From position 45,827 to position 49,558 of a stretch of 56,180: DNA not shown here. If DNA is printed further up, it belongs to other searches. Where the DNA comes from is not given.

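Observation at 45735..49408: Carrier-less LLM-KS0-MT protein forming a module split over three polypeptides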

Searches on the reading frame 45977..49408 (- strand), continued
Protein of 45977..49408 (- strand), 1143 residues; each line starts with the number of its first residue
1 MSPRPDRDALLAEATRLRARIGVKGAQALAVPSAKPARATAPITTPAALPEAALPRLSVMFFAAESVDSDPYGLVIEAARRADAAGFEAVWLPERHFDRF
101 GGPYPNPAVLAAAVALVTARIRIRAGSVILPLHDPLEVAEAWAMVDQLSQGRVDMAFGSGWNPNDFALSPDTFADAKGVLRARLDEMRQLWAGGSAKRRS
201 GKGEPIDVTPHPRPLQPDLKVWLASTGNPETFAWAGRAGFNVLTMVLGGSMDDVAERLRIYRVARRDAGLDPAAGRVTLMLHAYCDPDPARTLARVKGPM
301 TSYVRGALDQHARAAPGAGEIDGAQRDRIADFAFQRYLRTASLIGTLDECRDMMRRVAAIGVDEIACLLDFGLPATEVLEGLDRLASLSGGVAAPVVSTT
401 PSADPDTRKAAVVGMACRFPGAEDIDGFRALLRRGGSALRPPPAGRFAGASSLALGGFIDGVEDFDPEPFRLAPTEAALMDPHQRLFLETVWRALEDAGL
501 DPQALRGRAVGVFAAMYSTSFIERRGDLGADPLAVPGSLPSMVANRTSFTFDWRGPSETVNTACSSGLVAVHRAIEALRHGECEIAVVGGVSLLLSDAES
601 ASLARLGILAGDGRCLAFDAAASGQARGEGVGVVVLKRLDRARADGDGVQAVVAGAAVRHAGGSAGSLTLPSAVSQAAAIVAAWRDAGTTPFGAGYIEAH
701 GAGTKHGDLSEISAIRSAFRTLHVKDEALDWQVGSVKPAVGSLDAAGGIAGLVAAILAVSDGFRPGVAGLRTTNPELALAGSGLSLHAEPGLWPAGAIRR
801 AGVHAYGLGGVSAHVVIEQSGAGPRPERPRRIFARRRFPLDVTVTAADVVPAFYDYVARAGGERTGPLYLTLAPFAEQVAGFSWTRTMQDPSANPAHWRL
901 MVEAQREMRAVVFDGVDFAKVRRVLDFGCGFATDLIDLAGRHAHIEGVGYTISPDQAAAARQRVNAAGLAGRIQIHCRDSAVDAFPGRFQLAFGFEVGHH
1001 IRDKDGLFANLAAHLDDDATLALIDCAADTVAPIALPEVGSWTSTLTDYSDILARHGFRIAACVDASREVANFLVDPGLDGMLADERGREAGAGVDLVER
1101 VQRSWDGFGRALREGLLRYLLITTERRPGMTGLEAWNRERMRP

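Call 61: search_dna_similar(query=window:45980-49408:-, collection=plasmids, mode=protein, max_rows=30, max_evalue=1e-30)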
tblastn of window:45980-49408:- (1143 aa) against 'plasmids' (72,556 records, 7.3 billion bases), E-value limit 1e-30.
In 4 record(s) the limit of 40 matching pieces per record was reached: places in those records are undercounted.
Records with a match: 656; places in all: 3020; records where one place covers at least 80% of the query: 2.
Best place of each record, by identity: <60% 656.
By first word of the organism name: Streptomyces 178; Ralstonia 122; Bacillus 59; Burkholderia 55; Sinorhizobium 20; Rhizobium 18; Agrobacterium 14; Rhodococcus 12; Pseudomonas 10; Nostoc 9; and 75 more.
By predicted mobility (MOB-suite, as given by PLSDB): non-mobilizable 423; mobilizable 165; conjugative 68.
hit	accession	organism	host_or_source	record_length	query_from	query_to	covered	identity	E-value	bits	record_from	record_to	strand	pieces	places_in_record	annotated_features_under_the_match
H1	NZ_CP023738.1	Methylosinus trichosporium OB3b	isolate,soil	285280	58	1141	92%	52.8%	4e-165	818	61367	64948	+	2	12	MupA/Atu3671 family FMN-dependent luciferase-like monooxygenase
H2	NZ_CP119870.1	Methylosinus trichosporium OB3b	Whole Organism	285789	58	1141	92%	52.8%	4e-165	818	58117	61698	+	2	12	MupA/Atu3671 family FMN-dependent luciferase-like monooxygenase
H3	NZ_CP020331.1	Martelella mediterranea DSM 17316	-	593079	58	819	66%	43.7%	3e-127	483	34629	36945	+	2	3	polyketide synthase | MupA/Atu3671 family FMN-dependent luciferase-like monooxygenase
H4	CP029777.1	Deinococcus actinosclerus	mixed culture,wastewater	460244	58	820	65%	42.1%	3e-67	433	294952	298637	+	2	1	hypothetical protein | polyketide synthase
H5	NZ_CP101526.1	Burkholderia arboris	mixed culture,soil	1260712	59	820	65%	42.1%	3e-69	469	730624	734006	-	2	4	none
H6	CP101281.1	Burkholderia sp. FXe9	bacteria,soil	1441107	59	820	67%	40.5%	2e-67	455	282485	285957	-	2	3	AMP-binding protein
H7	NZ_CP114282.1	Streptomyces aurantiacus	cell culture,Gobi habitat soil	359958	58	820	67%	38.8%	6e-57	370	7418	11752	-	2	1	non-ribosomal peptide synthetase/type I polyketide synthase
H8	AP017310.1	Leptolyngbya sp. NIES-3755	-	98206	60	820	67%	38.7%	9e-66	459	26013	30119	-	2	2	beta-ketoacyl synthase (x2)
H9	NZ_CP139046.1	Streptomyces sp. KN37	whole organism,Kanas soil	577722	58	822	65%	38.7%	2e-61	386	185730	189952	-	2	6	beta-ketoacyl synthase N-terminal-like domain-containing protein | MupA/Atu3671 family FMN-dependent luciferase-like monooxygenase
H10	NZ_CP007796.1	Azospirillum argentinense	Triticum aestivum L.,Root,wheat ...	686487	411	1128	59%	42.6%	9e-47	337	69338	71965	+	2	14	SDR family NAD(P)-dependent oxidoreductase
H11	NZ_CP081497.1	Streptomyces sp. BHT-5-2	whole organism,plant soil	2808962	58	817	65%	38.0%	9e-48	337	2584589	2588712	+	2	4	none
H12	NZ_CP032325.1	Azospirillum argentinense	soil sample,Agricultural field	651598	411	1128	59%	40.5%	1e-46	362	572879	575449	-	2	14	SDR family NAD(P)-dependent oxidoreductase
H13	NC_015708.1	Pseudoalteromonas sp. SANK 73390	sea water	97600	58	818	67%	34.3%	4e-108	382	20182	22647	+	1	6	SDR family NAD(P)-dependent oxidoreductase | MupA/Atu3671 family FMN-dependent luciferase-like monooxygenase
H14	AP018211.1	Calothrix brevissima NIES-22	-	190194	407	1141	62%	34.9%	3e-43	358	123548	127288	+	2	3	beta-ketoacyl synthase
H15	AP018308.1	Aulosira laxa NIES-50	-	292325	407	1141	62%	32.9%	3e-43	337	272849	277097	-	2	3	beta-ketoacyl synthase | polyketide synthase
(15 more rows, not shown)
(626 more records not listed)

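Call 62: get_annotated_region(hit=H13, flank=6000)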
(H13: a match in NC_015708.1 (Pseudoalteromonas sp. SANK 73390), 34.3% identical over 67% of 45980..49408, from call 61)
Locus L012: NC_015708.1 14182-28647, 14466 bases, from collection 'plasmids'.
description: Pseudoalteromonas sp. SANK 73390 plasmid pTML1, complete sequence
organism: Pseudoalteromonas sp. SANK 73390 (NCBI taxid 747457)
taxonomy: Bacteria; Pseudomonadota; Gammaproteobacteria; Alteromonadales; Pseudoalteromonadaceae; Pseudoalteromonas; Pseudoalteromonas sp. SANK 73390
host: -; source: sea water; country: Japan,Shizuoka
typing (MOB-suite, as given by PLSDB): non-mobilizable
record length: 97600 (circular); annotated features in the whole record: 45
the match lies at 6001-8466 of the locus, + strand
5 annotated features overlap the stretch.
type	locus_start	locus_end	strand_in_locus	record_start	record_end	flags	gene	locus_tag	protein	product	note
CDS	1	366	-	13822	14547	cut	-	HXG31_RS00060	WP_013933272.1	SDR family oxidoreductase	-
CDS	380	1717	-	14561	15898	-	-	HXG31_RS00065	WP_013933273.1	fatty acid--CoA ligase family protein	-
CDS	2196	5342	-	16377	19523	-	ileS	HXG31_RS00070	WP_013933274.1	isoleucine--tRNA ligase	GO:0006428 - isoleucyl-tRNA aminoacylation [Evidence IEA]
CDS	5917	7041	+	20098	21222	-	-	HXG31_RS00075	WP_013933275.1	MupA/Atu3671 family FMN-dependent luciferase-like monooxygenase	-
CDS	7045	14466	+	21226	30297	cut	-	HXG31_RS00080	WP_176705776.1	SDR family NAD(P)-dependent oxidoreductase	-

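Call 63: get_annotated_region(hit=H1, flank=20000)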
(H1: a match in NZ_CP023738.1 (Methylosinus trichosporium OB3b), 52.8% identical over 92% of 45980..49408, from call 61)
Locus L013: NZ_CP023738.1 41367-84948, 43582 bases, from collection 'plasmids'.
description: Methylosinus trichosporium OB3b plasmid pOB3b1, complete sequence
organism: Methylosinus trichosporium OB3b (NCBI taxid 595536)
taxonomy: Bacteria; Pseudomonadota; Alphaproteobacteria; Hyphomicrobiales; Methylocystaceae; Methylosinus; Methylosinus trichosporium; Methylosinus trichosporium OB3b
host: -; source: isolate,soil; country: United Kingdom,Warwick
typing (MOB-suite, as given by PLSDB): non-mobilizable
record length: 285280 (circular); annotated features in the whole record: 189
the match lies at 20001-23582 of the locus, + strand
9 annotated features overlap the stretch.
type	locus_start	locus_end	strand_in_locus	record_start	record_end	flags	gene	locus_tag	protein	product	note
CDS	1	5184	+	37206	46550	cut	-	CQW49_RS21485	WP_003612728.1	SDR family NAD(P)-dependent oxidoreductase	-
CDS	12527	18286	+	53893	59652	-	-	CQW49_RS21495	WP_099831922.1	SDR family NAD(P)-dependent oxidoreductase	-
CDS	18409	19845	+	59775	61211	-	-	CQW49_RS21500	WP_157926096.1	beta-ketoacyl reductase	-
CDS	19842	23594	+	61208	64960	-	-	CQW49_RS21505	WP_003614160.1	MupA/Atu3671 family FMN-dependent luciferase-like monooxygenase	-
CDS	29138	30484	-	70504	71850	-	-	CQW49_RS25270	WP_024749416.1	IS4 family transposase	-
CDS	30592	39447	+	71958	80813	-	-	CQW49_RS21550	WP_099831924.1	SDR family NAD(P)-dependent oxidoreductase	-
CDS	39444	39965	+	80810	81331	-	-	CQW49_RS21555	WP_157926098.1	acyl carrier protein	-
CDS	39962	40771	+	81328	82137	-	-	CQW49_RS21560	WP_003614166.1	SDR family oxidoreductase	-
CDS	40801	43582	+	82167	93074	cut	-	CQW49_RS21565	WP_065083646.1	SDR family NAD(P)-dependent oxidoreductase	-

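Call 69: find_encoding_contigs(protein=window:45977-49408:-, flank=10000, max_places=3)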
Protein window:45977-49408:- (1143 aa): 3 contigs read that carry it; 3 places shown.
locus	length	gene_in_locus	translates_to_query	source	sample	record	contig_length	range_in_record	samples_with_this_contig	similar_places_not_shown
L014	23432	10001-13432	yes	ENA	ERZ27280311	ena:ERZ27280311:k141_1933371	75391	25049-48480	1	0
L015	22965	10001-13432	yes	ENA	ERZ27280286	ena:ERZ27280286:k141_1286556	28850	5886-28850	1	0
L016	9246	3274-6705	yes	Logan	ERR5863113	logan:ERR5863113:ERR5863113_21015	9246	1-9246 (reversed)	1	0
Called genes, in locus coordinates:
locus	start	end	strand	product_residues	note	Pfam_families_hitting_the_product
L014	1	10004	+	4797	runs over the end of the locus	PF13489:Methyltransf_23, PF13649:Methyltransf_25, PF08242:Methyltransf_12, PF00550:PP-binding, PF00109:ketoacyl-synt, PF02801:Ketoacyl-synt_C, PF16197:KAsynt_C_assoc, PF22621:CurL-like_PKS_C, +37 more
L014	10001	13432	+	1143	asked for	PF00296:Bac_luciferase, PF00109:ketoacyl-synt, PF00108:Thiolase_N (weak), PF02801:Ketoacyl-synt_C, PF02353:CMAS (weak), PF08242:Methyltransf_12, PF13489:Methyltransf_23, PF13649:Methyltransf_25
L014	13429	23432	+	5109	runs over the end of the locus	PF00109:ketoacyl-synt, PF00550:PP-binding, PF02801:Ketoacyl-synt_C, PF16197:KAsynt_C_assoc, PF22336:RhiE-like_linker, PF22621:CurL-like_PKS_C, PF14765:PS-DH, PF08659:KR, +34 more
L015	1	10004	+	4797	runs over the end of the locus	PF13489:Methyltransf_23, PF13649:Methyltransf_25, PF08242:Methyltransf_12, PF00550:PP-binding, PF00109:ketoacyl-synt, PF02801:Ketoacyl-synt_C, PF16197:KAsynt_C_assoc, PF22621:CurL-like_PKS_C, +37 more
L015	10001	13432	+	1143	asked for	PF00296:Bac_luciferase, PF00109:ketoacyl-synt, PF00108:Thiolase_N (weak), PF02801:Ketoacyl-synt_C, PF02353:CMAS (weak), PF08242:Methyltransf_12, PF13489:Methyltransf_23, PF13649:Methyltransf_25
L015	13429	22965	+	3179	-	?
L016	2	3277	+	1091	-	?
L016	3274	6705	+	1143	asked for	PF00296:Bac_luciferase, PF00109:ketoacyl-synt, PF00108:Thiolase_N (weak), PF02801:Ketoacyl-synt_C, PF02353:CMAS (weak), PF08242:Methyltransf_12, PF13489:Methyltransf_23, PF13649:Methyltransf_25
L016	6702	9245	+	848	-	?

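Call 70: find_encoding_contigs(protein=P0003, flank=10000, max_places=2)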
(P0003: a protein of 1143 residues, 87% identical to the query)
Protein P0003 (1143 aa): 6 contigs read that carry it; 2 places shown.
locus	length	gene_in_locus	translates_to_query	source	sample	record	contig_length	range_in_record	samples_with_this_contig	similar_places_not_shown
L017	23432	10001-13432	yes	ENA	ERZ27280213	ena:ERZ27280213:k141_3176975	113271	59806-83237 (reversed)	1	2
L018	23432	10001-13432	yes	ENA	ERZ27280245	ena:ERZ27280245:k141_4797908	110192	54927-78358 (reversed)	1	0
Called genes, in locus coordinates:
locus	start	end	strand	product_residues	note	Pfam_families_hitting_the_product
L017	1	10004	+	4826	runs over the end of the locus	PF08242:Methyltransf_12, PF13489:Methyltransf_23, PF00550:PP-binding, PF00109:ketoacyl-synt, PF02801:Ketoacyl-synt_C, PF16197:KAsynt_C_assoc, PF22621:CurL-like_PKS_C, PF21089:PKS_DH_N, +34 more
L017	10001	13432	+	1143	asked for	PF00296:Bac_luciferase, PF00109:ketoacyl-synt, PF00108:Thiolase_N (weak), PF02801:Ketoacyl-synt_C, PF02353:CMAS (weak), PF08242:Methyltransf_12, PF13489:Methyltransf_23, PF13649:Methyltransf_25, +1 more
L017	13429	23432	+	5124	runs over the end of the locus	PF00109:ketoacyl-synt, PF00550:PP-binding, PF02801:Ketoacyl-synt_C, PF16197:KAsynt_C_assoc, PF22336:RhiE-like_linker, PF22621:CurL-like_PKS_C, PF14765:PS-DH, PF08659:KR, +35 more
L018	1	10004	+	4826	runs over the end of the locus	PF08242:Methyltransf_12, PF13489:Methyltransf_23, PF00550:PP-binding, PF00109:ketoacyl-synt, PF02801:Ketoacyl-synt_C, PF16197:KAsynt_C_assoc, PF22621:CurL-like_PKS_C, PF21089:PKS_DH_N, +34 more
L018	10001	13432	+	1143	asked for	PF00296:Bac_luciferase, PF00109:ketoacyl-synt, PF00108:Thiolase_N (weak), PF02801:Ketoacyl-synt_C, PF02353:CMAS (weak), PF08242:Methyltransf_12, PF13489:Methyltransf_23, PF13649:Methyltransf_25, +1 more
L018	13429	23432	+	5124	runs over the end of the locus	PF00109:ketoacyl-synt, PF00550:PP-binding, PF02801:Ketoacyl-synt_C, PF16197:KAsynt_C_assoc, PF22336:RhiE-like_linker, PF22621:CurL-like_PKS_C, PF14765:PS-DH, PF08659:KR, +35 more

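Call 81: predict_structure(alignment_id=A1)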
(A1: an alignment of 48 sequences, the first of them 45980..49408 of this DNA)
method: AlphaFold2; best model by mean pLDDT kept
length: 1143 residues; sequences in the alignment: 48
mean_pLDDT: 84.3   pTM: 0.50
mean pLDDT of the five models: 84.3, 84.3, 81.8, 81.0, 78.6
residues with pLDDT >= 90: 610; 70-90: 365; 50-70: 95; < 50: 73
segments of 3 or more residues with pLDDT < 50: 1-5, 24-51, 65-67, 97-101, 314-318, 392-402, 663-669, 843-847, 1090-1093
pLDDT, mean of each block of 10 residues (from residue 1): 58 72 42 27 30 81 60 89 93 62 70 92 90 90 94 91 64 84 94 89 87 88 87 94 84 90 95 90 90 87 73 51 74 80 90 92 92 87 86 35 73 96 95 94 81 91 91 86 92 95 93 84 65 70 86 92 90 94 94 84 85 94 93 97 91 92 46 84 92 94 89 93 85 96 90 97 94 93 94 88 85 94 72 87 51 68 72 90 80 87 93 92 95 94 96 89 93 94 94 92 94 96 94 81 93 96 94 88 75 63 86 92 93 93 76
secondary structure, 60 per line:
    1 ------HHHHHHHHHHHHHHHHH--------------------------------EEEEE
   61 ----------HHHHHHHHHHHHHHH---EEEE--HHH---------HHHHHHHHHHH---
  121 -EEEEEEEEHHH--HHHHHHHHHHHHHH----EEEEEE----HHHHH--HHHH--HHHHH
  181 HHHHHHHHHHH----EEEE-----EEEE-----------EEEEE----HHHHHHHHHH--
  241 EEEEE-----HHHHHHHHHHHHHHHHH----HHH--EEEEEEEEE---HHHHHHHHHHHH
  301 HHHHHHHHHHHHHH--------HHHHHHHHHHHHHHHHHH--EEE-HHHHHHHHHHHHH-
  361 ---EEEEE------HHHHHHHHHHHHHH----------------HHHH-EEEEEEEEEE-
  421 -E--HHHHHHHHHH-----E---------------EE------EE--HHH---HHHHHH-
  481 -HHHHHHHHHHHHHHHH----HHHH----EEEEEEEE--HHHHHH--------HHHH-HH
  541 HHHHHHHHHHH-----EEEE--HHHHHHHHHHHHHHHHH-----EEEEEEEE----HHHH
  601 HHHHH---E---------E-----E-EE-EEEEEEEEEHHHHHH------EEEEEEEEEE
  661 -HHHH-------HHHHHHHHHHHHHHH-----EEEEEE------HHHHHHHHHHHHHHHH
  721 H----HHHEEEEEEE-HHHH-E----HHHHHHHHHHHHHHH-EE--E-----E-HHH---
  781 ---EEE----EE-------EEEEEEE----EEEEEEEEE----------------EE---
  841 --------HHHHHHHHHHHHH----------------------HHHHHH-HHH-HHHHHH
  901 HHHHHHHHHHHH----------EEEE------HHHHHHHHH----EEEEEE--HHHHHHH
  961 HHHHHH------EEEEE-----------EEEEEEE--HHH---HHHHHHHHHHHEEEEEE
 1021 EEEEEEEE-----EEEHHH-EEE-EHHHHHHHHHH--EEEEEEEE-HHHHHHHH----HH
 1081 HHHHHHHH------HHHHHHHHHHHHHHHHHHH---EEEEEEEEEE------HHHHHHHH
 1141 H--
elements in order (helices of 4 or more, strands of 3 or more residues): H7-23 E56-60 H71-85 E89-92 H107-117 E122-129 H135-148 E153-158 H163-167 H170-173 H176-191 E196-199 E205-208 E220-224 H229-238 E241-245 H251-267 E277-285 H289-314 H323-340 E343-345 H347-359 E364-368 H375-388 H405-408 E410-419 H425-434 H474-479 H482-497 H502-505 E510-517 H520-525 H534-537 H539-551 E557-560 H563-579 E585-592 H597-605 E630-638 H639-644 E651-660 H662-665 H673-687 E693-698 H705-721 E729-735 H737-740 H747-761 E784-786 E800-806 E811-819 H849-861 H884-889 H895-912 E923-926 H933-941 E946-951 H954-966 E973-977 E989-995 H1004-1014 E1015-1028 E1034-1036 E1041-1043 H1046-1055 E1058-1065 H1067-1074 H1079-1088 H1095-1113 E1117-1126 H1133-1141
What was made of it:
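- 49340..49390 (-): N-terminal leader helix (residues 7-23). Probably a docking or dimerisation element. It is followed by a disordered Ala/Pro linker (residues 24-56, 49241-49339). AF2 model gives helix 7-23 and pLDDT <50 for residues 24-51 (call 81).
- Checked: The leader is a predicted helix (residues 7-23) followed by a low-confidence Ala/Pro-rich linker (24-51) (call 81).
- The AF2 inter-domain arrangement is unreliable (pTM 0.50, call 81).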
